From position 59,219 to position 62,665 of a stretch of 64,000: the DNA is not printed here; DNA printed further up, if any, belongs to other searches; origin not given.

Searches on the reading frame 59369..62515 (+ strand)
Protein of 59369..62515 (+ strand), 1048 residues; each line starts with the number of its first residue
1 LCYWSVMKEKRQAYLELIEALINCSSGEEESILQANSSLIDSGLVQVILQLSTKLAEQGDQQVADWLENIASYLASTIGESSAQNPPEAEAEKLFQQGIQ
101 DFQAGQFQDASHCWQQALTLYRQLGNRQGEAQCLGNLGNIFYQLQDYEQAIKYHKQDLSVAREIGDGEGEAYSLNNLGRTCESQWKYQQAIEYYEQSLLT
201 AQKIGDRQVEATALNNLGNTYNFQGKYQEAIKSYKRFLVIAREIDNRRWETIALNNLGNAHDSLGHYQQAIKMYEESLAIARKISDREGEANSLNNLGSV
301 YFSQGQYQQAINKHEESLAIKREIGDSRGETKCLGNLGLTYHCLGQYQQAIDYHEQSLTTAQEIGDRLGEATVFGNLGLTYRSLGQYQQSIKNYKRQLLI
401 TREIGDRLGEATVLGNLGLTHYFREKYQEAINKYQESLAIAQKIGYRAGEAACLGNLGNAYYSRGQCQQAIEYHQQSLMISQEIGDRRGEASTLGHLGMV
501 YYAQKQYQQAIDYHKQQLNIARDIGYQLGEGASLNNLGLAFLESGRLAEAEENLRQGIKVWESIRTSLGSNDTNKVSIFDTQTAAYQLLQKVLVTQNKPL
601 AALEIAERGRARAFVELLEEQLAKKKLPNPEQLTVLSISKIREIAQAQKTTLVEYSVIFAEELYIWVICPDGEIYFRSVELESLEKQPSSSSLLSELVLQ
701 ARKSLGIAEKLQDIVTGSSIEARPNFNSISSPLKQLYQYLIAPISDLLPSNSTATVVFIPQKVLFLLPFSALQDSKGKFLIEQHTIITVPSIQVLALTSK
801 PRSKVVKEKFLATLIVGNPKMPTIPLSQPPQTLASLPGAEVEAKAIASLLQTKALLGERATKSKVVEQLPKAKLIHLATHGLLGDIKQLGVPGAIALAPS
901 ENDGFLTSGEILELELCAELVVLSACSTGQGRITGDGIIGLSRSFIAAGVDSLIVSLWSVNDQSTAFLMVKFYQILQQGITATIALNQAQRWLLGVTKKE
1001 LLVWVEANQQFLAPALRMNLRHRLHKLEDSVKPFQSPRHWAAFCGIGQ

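Call 26: search_protein_families(library=pfam, proteins=[window:59369-62515:+], max_evalue=0.00001)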
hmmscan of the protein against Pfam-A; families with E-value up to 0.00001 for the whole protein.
window:59369-62515:+ (1048 aa): 17 families
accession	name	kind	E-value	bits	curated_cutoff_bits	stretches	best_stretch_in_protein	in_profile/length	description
PF13424.12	TPR_12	-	1.1e-90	298.3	30.1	7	291-362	3-76/77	Tetratricopeptide repeat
PF12770.12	CHAT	-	2.7e-66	224.4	24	1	732-1047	3-288/289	CHAT domain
PF13176.12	TPR_7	-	1.9e-64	208.7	27.9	2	334-367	2-35/36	Tetratricopeptide repeat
PF13374.12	TPR_10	-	1e-63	210.1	27.5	1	253-284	4-35/42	Tetratricopeptide repeat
PF00515.34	TPR_1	-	1.6e-62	205.4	27.8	2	253-281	3-31/34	Tetratricopeptide repeat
PF07719.23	TPR_2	-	1.8e-48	159.1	27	0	253-282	3-32/34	Tetratricopeptide repeat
PF13181.12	TPR_8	-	1.1e-34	116.1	25.7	0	253-283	3-33/34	Tetratricopeptide repeat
PF13432.12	TPR_16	-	1.6e-21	76.8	32.7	0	256-316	2-55/65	Tetratricopeptide repeat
PF17874.7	TPR_MalT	-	1.8e-19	70.7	45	1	425-562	15-153/336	MalT-like TPR region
PF13414.12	TPR_11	-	3.1e-16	59.2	26.8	0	298-321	1-24/42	TPR repeat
PF10579.15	Rapsyn_N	-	3.7e-12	46.6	23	0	93-166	8-78/80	Rapsyn N-terminal myristoylation and linker region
PF13431.12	TPR_17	-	6.3e-11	42.1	24.4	0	213-231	15-33/34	Tetratricopeptide repeat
PF24885.1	TPR_NPHP3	-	9e-09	35.5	100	0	254-331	144-223/239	Nephrocystin-3 TPR domain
PF14938.12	SNAP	-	4e-08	33.5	25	0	89-236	32-180/282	Soluble NSF attachment protein, SNAP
PF13174.12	TPR_6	-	4.4e-08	33.7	26.3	0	216-238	5-27/33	Tetratricopeptide repeat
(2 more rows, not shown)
